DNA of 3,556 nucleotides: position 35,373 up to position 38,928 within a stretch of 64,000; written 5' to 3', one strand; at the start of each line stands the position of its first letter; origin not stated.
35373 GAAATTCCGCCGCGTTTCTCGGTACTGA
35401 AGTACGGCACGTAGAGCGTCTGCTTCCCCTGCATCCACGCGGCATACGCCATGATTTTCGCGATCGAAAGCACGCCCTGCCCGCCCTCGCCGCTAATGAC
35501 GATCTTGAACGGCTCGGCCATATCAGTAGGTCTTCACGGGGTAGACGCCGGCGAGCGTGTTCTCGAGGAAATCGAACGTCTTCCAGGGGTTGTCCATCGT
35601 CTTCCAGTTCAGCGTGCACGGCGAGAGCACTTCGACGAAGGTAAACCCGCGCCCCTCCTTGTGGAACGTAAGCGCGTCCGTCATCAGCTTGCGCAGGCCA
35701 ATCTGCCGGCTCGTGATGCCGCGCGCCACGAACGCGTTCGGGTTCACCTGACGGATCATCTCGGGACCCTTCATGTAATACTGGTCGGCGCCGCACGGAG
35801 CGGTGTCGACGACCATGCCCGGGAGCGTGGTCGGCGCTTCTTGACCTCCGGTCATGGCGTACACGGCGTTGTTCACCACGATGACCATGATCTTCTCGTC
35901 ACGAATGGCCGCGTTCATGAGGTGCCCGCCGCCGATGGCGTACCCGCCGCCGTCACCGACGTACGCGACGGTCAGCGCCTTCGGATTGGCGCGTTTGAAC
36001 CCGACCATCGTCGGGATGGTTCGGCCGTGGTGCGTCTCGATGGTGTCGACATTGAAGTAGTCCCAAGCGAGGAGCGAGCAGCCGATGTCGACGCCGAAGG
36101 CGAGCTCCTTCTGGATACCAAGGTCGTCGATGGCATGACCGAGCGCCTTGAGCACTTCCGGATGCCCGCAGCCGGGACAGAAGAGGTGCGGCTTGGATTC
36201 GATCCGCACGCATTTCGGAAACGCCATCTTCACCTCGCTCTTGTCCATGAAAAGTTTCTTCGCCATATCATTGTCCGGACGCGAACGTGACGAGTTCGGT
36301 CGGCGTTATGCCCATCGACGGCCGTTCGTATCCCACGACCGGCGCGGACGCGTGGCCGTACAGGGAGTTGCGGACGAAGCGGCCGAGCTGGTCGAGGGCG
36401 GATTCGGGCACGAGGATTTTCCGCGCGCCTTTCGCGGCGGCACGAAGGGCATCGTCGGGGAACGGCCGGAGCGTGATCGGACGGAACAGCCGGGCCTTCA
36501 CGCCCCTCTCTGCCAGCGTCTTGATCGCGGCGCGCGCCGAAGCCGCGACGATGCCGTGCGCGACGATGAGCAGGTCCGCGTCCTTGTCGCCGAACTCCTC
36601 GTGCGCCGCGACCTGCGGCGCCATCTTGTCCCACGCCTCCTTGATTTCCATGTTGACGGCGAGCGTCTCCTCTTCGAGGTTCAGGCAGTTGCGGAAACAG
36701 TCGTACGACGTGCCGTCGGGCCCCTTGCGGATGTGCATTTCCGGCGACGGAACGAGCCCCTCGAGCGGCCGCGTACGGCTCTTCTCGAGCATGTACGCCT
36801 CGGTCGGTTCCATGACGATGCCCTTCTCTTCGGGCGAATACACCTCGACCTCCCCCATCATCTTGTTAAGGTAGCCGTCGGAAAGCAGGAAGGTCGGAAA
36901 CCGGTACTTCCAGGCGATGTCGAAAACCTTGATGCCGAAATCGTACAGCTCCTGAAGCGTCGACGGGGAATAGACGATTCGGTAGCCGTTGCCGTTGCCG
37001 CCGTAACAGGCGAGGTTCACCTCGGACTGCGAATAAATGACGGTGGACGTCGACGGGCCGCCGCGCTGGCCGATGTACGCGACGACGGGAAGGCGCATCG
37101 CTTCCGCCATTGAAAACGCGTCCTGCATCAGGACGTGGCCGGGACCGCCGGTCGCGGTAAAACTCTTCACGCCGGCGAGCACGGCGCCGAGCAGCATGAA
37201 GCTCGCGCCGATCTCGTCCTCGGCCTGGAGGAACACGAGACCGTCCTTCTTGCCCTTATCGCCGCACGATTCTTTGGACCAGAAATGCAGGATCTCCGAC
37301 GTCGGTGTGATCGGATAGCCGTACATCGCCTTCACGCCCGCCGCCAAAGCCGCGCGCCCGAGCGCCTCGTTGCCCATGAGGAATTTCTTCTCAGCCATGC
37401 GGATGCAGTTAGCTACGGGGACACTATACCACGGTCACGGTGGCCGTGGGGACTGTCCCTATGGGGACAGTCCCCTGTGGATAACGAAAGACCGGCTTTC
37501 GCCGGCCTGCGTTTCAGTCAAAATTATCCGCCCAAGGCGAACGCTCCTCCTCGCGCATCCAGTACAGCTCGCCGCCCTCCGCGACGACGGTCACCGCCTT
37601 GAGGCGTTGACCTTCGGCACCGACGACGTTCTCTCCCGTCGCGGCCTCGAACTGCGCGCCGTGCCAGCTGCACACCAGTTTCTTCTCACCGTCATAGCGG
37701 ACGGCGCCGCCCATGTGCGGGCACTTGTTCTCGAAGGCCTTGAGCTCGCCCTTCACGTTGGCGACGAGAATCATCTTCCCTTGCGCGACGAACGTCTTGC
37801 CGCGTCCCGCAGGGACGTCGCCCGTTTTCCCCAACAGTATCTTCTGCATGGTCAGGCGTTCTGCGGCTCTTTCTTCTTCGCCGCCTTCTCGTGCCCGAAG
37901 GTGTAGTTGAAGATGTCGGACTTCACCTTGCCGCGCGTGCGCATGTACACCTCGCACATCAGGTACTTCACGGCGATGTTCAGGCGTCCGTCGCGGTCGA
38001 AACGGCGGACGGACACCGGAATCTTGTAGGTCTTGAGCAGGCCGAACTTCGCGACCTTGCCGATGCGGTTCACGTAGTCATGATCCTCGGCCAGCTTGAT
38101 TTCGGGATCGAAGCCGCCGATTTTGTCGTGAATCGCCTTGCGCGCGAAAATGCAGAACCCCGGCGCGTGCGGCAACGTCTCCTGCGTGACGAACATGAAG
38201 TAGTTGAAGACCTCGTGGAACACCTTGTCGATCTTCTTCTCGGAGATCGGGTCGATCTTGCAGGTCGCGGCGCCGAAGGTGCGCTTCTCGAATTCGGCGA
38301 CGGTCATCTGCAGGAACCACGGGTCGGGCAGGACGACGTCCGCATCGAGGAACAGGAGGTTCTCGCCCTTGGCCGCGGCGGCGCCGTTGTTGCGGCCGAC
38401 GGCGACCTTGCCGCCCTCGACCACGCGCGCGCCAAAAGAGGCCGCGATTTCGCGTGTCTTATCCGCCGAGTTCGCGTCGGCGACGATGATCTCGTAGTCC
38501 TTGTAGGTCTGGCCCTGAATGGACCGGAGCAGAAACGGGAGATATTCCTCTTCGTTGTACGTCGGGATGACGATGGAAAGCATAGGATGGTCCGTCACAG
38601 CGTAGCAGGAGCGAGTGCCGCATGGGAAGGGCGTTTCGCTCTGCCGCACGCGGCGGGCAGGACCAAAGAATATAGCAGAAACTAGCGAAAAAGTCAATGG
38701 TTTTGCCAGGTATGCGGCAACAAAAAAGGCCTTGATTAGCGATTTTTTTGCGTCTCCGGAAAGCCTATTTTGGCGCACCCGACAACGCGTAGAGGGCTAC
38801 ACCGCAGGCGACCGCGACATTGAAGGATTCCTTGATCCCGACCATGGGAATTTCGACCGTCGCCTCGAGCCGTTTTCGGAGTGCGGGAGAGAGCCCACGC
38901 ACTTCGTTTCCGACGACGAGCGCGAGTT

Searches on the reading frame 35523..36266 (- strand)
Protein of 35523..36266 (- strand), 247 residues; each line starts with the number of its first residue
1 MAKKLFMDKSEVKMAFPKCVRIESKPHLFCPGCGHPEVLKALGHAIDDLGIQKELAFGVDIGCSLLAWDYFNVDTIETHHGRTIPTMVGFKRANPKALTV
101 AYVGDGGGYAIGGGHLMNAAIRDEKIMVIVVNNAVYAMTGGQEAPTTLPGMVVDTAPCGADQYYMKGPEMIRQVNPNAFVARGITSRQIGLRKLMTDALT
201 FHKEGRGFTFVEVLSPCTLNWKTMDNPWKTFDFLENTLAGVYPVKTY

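Call 72: search_protein_families(library=pfam, proteins=[window:35523-36266:-], max_evalue=0.001)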
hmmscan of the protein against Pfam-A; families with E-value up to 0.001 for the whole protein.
window:35523-36266:- (247 aa): 1 family
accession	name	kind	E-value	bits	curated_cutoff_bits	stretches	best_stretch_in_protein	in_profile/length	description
PF02775.26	TPP_enzyme_C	-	4.6e-18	65.9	21.9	1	69-213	20-151/151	Thiamine pyrophosphate enzyme, C-terminal TPP binding domain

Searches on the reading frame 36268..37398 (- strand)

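Call 72: search_protein_families(library=pfam, proteins=[window:36268-37398:-], max_evalue=0.001)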
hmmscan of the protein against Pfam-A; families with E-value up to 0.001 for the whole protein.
window:36268-37398:- (376 aa): 3 families
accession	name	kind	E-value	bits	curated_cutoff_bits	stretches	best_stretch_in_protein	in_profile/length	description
PF01855.24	POR_N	-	9.4e-43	147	27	1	16-207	2-189/231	Pyruvate flavodoxin/ferredoxin oxidoreductase, thiamine diP-bdg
PF17147.9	PFOR_II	-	3.9e-15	56.5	27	1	274-354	1-85/102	Pyruvate:ferredoxin oxidoreductase core domain II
PF02780.25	Transketolase_C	-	4.1e-08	33.6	25.9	1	273-339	9-75/124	Transketolase, C-terminal domain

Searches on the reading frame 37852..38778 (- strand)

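Call 72: search_protein_families(library=pfam, proteins=[window:37852-38778:-], max_evalue=0.001)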
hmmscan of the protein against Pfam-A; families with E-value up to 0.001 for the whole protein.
window:37852-38778:- (308 aa): 3 families
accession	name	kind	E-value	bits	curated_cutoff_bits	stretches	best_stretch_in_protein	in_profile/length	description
PF00535.33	Glycos_transf_2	-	4.2e-27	95.6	23.3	1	68-220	1-167/168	Glycosyl transferase family 2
PF13641.12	Glyco_tranf_2_3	-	4.3e-10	40.4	27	1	65-237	1-192/230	Glycosyltransferase like family 2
PF10111.15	Glyco_tranf_2_2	-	2.2e-06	27.8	27.3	0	68-149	1-93/276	Glycosyltransferase like family 2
